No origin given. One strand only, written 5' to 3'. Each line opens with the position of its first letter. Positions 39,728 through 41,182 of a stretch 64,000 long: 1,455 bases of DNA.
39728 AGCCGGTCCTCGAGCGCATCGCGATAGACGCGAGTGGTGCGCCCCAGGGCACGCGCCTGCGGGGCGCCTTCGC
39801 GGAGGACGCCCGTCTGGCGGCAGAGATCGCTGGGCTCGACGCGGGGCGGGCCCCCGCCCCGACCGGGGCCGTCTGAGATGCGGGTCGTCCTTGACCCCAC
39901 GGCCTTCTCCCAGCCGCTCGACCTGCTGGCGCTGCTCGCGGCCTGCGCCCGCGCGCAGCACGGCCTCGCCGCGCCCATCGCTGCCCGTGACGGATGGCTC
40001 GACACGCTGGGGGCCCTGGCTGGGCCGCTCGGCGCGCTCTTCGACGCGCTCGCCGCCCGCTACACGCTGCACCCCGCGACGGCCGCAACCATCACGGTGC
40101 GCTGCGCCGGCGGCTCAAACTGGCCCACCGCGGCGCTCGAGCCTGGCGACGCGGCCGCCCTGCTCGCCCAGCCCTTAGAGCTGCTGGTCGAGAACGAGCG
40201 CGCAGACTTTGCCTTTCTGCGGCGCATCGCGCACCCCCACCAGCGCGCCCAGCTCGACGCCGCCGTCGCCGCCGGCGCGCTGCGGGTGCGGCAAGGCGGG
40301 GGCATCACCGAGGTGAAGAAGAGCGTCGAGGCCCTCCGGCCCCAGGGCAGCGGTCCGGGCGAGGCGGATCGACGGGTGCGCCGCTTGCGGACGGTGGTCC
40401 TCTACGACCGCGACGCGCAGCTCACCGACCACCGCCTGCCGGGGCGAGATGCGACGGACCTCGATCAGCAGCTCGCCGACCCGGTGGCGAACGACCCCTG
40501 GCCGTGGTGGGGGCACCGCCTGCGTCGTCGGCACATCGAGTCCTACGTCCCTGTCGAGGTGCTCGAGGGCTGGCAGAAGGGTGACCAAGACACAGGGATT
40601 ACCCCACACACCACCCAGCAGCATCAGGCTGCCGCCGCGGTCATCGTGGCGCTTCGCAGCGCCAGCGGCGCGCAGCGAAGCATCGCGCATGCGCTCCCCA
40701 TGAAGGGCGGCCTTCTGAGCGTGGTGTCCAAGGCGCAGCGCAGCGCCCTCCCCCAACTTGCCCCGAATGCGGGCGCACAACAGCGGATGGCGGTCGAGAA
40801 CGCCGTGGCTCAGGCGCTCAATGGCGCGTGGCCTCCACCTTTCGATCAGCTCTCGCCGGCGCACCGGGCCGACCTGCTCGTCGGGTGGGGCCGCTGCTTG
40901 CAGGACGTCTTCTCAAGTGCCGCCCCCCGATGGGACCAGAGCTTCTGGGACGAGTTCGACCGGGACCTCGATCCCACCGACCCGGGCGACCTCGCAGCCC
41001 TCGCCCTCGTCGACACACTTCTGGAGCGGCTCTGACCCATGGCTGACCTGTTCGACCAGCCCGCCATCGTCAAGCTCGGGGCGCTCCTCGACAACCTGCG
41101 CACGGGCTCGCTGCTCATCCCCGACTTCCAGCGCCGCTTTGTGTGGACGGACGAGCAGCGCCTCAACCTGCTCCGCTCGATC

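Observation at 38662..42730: Translationally coupled trio: AAA_15/21 ATPase + DUF4435/TOPRIM-like + DUF262, a PARIS/AbiL-like pair extended by a ParB-fold protein (candidate undescribed defence system)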

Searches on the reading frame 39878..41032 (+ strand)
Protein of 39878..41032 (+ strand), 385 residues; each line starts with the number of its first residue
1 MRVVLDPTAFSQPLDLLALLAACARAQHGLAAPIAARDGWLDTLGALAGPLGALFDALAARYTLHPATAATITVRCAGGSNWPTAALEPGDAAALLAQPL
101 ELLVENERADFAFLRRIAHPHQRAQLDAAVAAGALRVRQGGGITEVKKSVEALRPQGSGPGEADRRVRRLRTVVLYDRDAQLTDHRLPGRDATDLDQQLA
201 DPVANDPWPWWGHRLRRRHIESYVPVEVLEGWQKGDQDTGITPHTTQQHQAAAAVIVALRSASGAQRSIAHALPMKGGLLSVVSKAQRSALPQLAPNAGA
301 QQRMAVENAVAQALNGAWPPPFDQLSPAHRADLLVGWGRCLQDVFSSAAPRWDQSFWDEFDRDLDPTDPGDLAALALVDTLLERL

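Call 7: search_protein_families(library=pfam, proteins=[window:39878-41032:+], max_evalue=1)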
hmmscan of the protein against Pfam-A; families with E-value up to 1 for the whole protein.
window:39878-41032:+ (385 aa): 0 families

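Call 8: search_protein_families(library=padloc, proteins=[window:39878-41032:+], max_evalue=1)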
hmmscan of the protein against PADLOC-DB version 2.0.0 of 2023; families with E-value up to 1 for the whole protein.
window:39878-41032:+ (385 aa): 1 family
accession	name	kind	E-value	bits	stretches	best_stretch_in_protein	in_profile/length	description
PDLC04708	PDC-M55B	-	5.2e-13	47.5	1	90-235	88-215/315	-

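Call 9: search_protein_families(library=ncbifam, proteins=[window:39878-41032:+], max_evalue=1)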
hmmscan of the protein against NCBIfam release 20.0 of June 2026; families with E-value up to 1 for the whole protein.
window:39878-41032:+ (385 aa): 1 family
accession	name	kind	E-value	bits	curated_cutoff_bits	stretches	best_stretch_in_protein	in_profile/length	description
NF047331.1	phage_HTJ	equivalog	0.005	16.6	33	1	122-141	4-23/59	phage head-tail joining protein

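Call 22: find_homologous_proteins(query=window:39878-41032:+)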
Query window:39878-41032:+ (385 aa): 7 proteins with E <= 0.001 among 8000 candidates.
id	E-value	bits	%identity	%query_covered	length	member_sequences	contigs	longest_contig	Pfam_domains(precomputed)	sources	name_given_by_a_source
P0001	6.6e-228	774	92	100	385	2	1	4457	-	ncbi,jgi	jgi:hypothetical protein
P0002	6.7e-172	590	73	100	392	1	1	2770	-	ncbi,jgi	jgi:hypothetical protein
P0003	4.7e-87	311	48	100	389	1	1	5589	-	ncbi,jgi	jgi:hypothetical protein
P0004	1.3e-60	224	41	100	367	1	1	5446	-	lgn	-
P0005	6.5e-57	212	47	73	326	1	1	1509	-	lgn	-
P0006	8.9e-50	188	40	97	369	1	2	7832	-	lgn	-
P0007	9.6e-50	188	41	83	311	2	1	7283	-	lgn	-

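Call 26: search_solved_structures(query=A1, max_evalue=10, show_alignments=3)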
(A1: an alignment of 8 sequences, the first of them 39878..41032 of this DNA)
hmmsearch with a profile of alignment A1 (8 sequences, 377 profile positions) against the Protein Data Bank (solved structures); distinct sequences matched with E-value up to 10: 0.

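Call 27: find_encoding_contigs(protein=P0003, flank=10000)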
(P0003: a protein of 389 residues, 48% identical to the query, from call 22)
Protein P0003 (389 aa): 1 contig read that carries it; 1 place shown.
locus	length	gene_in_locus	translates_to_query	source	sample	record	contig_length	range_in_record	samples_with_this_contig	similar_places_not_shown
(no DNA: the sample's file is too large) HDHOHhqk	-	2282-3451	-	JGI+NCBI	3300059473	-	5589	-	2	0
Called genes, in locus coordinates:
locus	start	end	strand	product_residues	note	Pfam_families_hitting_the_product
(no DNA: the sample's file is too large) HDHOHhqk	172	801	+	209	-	-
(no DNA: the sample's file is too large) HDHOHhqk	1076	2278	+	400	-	PF13175:AAA_15 (weak), PF13304:AAA_21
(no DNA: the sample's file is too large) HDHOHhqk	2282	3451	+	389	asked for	-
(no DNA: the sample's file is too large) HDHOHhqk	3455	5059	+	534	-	PF03235:GmrSD_N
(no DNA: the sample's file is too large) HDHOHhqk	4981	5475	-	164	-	-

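Call 28: find_encoding_contigs(protein=P0006, flank=10000)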
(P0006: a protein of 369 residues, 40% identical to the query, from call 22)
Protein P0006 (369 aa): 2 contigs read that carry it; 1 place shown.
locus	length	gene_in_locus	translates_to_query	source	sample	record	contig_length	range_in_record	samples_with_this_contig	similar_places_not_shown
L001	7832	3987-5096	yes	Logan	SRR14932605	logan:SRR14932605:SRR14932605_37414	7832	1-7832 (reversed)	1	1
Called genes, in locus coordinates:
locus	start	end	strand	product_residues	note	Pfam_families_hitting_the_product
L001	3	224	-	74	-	?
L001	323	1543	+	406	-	-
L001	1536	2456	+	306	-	-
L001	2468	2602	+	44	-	-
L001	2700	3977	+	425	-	PF13304:AAA_21 (weak), PF13175:AAA_15 (weak)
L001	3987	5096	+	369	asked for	-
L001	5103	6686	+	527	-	PF03235:GmrSD_N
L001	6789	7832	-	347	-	?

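Call 29: find_encoding_contigs(protein=P0004, flank=10000)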
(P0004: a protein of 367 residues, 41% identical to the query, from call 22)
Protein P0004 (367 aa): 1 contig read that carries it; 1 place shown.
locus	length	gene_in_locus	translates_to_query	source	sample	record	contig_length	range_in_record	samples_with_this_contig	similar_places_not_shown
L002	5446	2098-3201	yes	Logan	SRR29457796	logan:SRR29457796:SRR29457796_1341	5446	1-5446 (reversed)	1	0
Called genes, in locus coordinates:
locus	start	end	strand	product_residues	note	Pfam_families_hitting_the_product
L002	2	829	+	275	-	?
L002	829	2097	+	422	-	PF13175:AAA_15, PF13476:AAA_23 (weak), PF13304:AAA_21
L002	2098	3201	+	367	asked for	-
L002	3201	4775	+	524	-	PF03235:GmrSD_N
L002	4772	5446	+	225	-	?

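Call 31: find_related_loci(query=A1, collection=genome_contigs, flank=10000)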
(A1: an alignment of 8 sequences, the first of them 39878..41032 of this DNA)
Query A1 (385 aa) in genome_contigs; peptide patterns used: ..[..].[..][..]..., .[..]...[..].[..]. (x = any residue, [..] = any of these).
35 stretches matched a pattern, but none encodes a relative of the query by tblastn (E <= 1e-3).

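Call 32: search_protein_representatives(alignment_id=A1)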
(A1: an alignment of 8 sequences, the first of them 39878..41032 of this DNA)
Query: 8 sequences, 377 profile positions. Proteins with E-value up to 0.001 (for the whole library): 815; up to 1e-10: 456; up to 1e-30: 92. The best 150 are listed.
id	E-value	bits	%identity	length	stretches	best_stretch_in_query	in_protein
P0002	5.7e-169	578.7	-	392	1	1-377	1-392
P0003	2.1e-166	570.2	-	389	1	1-377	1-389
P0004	3.5e-161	553.0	-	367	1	1-377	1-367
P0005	4.5e-132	457.2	-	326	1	1-315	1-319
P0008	8.3e-113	393.8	-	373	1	1-377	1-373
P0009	2.3e-111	389.1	-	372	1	1-377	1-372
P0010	1.5e-99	350.2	-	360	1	1-377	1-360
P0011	4.1e-98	345.5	-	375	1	1-377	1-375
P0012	3.0e-96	339.3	-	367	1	1-376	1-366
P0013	5.3e-82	292.4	-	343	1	26-375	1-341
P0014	2.0e-79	284.0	-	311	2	1-285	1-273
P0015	1.6e-78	281.0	-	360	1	1-376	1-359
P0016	2.0e-78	280.7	-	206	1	158-377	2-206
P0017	1.2e-74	268.2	-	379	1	1-377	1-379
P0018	4.4e-71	256.5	-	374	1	1-376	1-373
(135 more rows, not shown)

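Call 33: predict_structure(alignment_id=A1)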
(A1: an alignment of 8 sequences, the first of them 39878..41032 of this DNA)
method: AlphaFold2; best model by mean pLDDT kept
length: 385 residues; sequences in the alignment: 8
mean_pLDDT: 89.7   pTM: 0.83
mean pLDDT of the five models: 89.7, 87.7, 87.4, 86.5, 83.0
residues with pLDDT >= 90: 243; 70-90: 126; 50-70: 16; < 50: 0
segments of 3 or more residues with pLDDT < 50: none
pLDDT, mean of each block of 10 residues (from residue 1): 96 93 92 96 94 96 89 94 94 93 76 92 92 85 88 80 89 85 70 90 87 87 94 92 82 95 91 89 89 88 95 91 94 89 92 95 84 91 88
secondary structure, 60 per line:
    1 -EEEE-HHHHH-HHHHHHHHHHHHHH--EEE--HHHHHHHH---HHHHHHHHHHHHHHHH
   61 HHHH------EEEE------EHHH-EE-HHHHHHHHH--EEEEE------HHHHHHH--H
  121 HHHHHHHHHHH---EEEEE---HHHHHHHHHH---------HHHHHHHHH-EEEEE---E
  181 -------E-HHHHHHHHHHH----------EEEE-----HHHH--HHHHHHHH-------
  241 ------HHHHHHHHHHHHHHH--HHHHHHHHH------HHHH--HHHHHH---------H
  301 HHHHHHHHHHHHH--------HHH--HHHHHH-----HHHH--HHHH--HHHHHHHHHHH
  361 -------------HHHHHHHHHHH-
elements in order: E2-5 H7-11 H13-26 E29-31 H34-41 H45-64 E71-74 H89-97 E100-104 H111-117 H120-131 E135-139 H143-152 H162-170 E172-176 H190-200 E211-214 H220-223 H226-233 H247-261 H264-272 H279-282 H285-290 H300-313 H327-332 H338-341 H344-347 H350-360 H374-384

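Call 36: fold_search(model_id=the predicted structure, library=pdb)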
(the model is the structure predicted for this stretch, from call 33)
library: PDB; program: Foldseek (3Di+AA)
matches with E <= 10: 351; with E <= 0.001: 0
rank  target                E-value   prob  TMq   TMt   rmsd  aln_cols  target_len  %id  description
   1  8ux9_A                1.5e-02  0.66  0.21  0.25  14.4       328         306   14  Asymmetric unit of the PARIS Immune Complex at 3.2 Angstrom Resolution (released 2024-09-18)
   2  5ud2_A                1.3e-01  0.09  0.10  0.12  19.8       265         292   10  Class II fructose-1,6-bisphosphate aldolase H180Q variant of Helicobacter pylori with DHAP (released 2018-04-11)
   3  5uck_A                2.3e-01  0.10  0.13  0.15  24.5       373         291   10  Class II fructose-1,6-bisphosphate aldolase of Helicobacter pylori with cleavage products (released 2018-04-11)
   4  6njv                  2.5e-01  0.44  0.24  0.39  11.8       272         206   12  C-terminal region of the Xanthomonas campestris pv. campestris OLD protein phased with iodine (released 2019-08-07)
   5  6xtw_B                4.3e-01  0.33  0.19  0.27   8.5       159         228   12  HumRadA33F in complex with peptidic inhibitor 6 (released 2021-01-27)
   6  3c3w_B                4.3e-01  0.16  0.15  0.26  16.2       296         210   13  Crystal Structure of the Mycobacterium tuberculosis Hypoxic Response Regulator DosR (released 2008-04-22)
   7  2vyc_A                4.8e-01  0.08  0.11  0.06  17.9       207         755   14  Crystal Structure of Acid Induced Arginine Decarboxylase from E. coli (released 2009-03-31)
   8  7v3x_G                5.8e-01  0.23  0.17  0.14   8.3       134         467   15  Crystal Structure of Cyanobacterial Circadian Clock Protein KaiC (released 2022-04-27)
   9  5lbi                  5.8e-01  0.14  0.16  0.24  13.9       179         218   14  Apo-structure of humanised RadA-mutant humRadA3 (released 2016-10-26)
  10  6xtw_A                6.7e-01  0.21  0.18  0.27   8.6       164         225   13  HumRadA33F in complex with peptidic inhibitor 6 (released 2021-01-27)
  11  6ij7_A                6.7e-01  0.07  0.16  0.16  21.1       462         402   10  Crystal Structure of Arabidopsis thaliana UGT89C1 (released 2019-09-18)
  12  6iuy_B                6.7e-01  0.07  0.14  0.11  16.9       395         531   11  Structure of DsGPDH of Dunaliella salina (released 2019-12-04)
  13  5jfg_A                7.0e-01  0.16  0.15  0.22   8.9       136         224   13  Structure of humanised RadA-mutant humRadA22F in complex with peptide FHTA (released 2016-10-26)
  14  8gbj_D                7.4e-01  0.12  0.16  0.19  19.5       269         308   13  Cryo-EM structure of a human BCDX2/ssDNA complex (released 2023-06-21)
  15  5jec_A                7.8e-01  0.14  0.16  0.23   9.5       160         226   13  Apo-structure of humanised RadA-mutant humRadA33F (released 2016-10-19)
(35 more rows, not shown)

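Call 39: search_protein_families(library=pfam, alignment_id=A2, max_evalue=1)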
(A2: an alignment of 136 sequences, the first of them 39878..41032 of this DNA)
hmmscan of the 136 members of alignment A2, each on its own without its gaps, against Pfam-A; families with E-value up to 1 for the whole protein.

A. member 1, window:39878-41032:+ (385 aa): 0 families

B. families by the number of members that match (of 136 scanned): 43 families (the first 25 are shown)
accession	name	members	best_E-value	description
PF13707.11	RloB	4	0.018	RloB-like protein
PF19419.5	DUF5983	2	0.0074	Family of unknown function (DUF5983) C-terminal domain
PF00392.27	GntR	2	0.038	Bacterial regulatory proteins, gntR family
PF11830.13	DUF3350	2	0.058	Domain of unknown function (DUF3350)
PF15786.10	PET117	1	0.0026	PET assembly of cytochrome c oxidase, mitochondrial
PF11304.13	DUF3106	1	0.0034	Protein of unknown function (DUF3106)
PF15927.10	Casc1_N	1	0.021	Cancer susceptibility candidate 1 N-terminus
PF12728.13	HTH_17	1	0.026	Helix-turn-helix domain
PF14871.12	GHL6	1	0.035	Hypothetical glycosyl hydrolase 6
PF14258.12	DUF4350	1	0.035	Domain of unknown function (DUF4350)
PF22948.1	MINAR1_N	1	0.042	MINAR1, N-terminal helical domain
PF01093.22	Clusterin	1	0.042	Clusterin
PF05412.18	Peptidase_C33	1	0.043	Equine arterivirus Nsp2-type cysteine proteinase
PF04797.18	Herpes_ORF11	1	0.048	Herpesvirus dUTPase protein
PF14307.12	Glyco_tran_WbsX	1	0.049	Glycosyltransferase WbsX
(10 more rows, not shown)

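Call 42: search_protein_families(library=padloc, alignment_id=A2, max_evalue=0.01)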
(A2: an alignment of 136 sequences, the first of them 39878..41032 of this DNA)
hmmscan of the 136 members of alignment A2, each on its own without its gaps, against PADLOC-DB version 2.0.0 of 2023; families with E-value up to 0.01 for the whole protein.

A. member 1, window:39878-41032:+ (385 aa): 1 family
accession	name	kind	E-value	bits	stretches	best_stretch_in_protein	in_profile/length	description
PDLC04708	PDC-M55B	-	5.2e-13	47.5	1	90-235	88-215/315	-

B. families by the number of members that match (of 136 scanned): 4 families
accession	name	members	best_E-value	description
PDLC04708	PDC-M55B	135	2.2e-40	-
PDLC04709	PDC-M55C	1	2.3e-07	-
PDLC02436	pAgo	1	0.0043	-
PDLC01836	CARF2--CARF_HEPN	1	0.0063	-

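Call 54: search_solved_structures(query=A2, max_evalue=10, show_alignments=3)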
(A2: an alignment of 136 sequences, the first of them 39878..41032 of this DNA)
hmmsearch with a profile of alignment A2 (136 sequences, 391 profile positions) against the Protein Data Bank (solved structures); distinct sequences matched with E-value up to 10: 2.
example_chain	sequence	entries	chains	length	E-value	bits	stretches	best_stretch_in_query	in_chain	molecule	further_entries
4wfc_A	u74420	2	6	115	0.25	13.8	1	262-339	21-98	Exosome complex exonuclease RRP6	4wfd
6mrr_A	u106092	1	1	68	0.67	12.4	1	145-172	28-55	Foldit1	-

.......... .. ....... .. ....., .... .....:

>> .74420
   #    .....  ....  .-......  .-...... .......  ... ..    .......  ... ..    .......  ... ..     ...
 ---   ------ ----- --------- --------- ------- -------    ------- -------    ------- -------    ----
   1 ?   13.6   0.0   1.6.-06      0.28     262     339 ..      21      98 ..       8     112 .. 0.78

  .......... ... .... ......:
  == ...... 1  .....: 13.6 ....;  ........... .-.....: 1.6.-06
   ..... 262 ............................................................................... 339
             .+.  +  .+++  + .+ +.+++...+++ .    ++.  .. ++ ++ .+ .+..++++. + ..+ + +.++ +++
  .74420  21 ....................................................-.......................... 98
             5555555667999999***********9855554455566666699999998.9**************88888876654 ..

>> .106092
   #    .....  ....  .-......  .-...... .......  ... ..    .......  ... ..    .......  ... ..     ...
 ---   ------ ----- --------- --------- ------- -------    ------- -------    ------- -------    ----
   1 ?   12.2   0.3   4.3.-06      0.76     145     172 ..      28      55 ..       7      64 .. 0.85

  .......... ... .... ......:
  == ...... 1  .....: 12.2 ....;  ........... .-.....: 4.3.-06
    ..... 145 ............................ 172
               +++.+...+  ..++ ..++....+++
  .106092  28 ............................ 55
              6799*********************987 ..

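Call 62: fold_search(model_id=the predicted structure, library=viral)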
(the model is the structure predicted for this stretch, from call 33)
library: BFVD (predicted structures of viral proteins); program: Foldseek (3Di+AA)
matches with E <= 10: 191; with E <= 0.001: 0
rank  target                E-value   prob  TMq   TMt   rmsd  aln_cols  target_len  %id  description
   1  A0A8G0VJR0            4.2e-01  0.12  0.18  0.14  20.2       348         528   12  VP9 (Fragment) [Gierle tick virus]
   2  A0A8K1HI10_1          4.6e-01  0.06  0.11  0.06  14.9       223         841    9  Nonstructural polyprotein [Rodent dicistro-like virus]
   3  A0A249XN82            6.2e-01  0.08  0.11  0.11  14.7       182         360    9  AAA-ATPase [Arthrobacter phage GurgleFerb]
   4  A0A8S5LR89            6.5e-01  0.13  0.15  0.13  10.2       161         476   14  DnaB-like replicative helicase [Myoviridae sp. ctfJc17]
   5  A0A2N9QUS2            9.1e-01  0.18  0.17  0.26  14.2       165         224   10  (no name in the UniProt tables at hand)
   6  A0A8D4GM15            9.1e-01  0.04  0.15  0.10  20.5       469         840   10  (no name in the UniProt tables at hand)
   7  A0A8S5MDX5            9.6e-01  0.14  0.17  0.15  10.8       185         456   10  Helicase REPLICATION [Siphoviridae sp. ctYh54]
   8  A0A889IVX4            1.1e+00  0.09  0.09  0.09  15.1       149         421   12  Uncharacterized protein [Otarine gammaherpesvirus 4]
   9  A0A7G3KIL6            1.2e+00  0.13  0.15  0.17  12.9       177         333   11  Genome polyprotein (Fragment) [Leucocoprinus gammaflexivirus A]
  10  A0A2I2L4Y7            1.3e+00  0.18  0.17  0.12   9.0       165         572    9  6,7-dimethyl-8-ribityllumazine synthase [Orpheovirus IHUMI-LCC2]
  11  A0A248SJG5            1.3e+00  0.11  0.16  0.10   8.8       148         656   12  (no name in the UniProt tables at hand)
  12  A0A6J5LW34            1.4e+00  0.09  0.16  0.14  12.1       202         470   14  DnaB Replicative DNA helicase [uncultured Caudovirales phage]
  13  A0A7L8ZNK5            1.4e+00  0.05  0.10  0.16  13.6       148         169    8  Uncharacterized protein [Erwinia phage pEa_SNUABM_47]
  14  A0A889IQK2            1.4e+00  0.13  0.14  0.11  12.6       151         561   16  (no name in the UniProt tables at hand)
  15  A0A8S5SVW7            1.4e+00  0.11  0.14  0.18  15.4       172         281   12  methenyltetrahydrofolate cyclohydrolase [Siphoviridae sp. ctZHD14]
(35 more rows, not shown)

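Call 67: search_dna_similar(query=window:39878-41032:+, collection=plasmids, mode=protein, max_evalue=0.001, max_rows=20)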
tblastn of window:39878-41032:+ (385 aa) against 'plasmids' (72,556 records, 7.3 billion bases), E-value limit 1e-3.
No match.
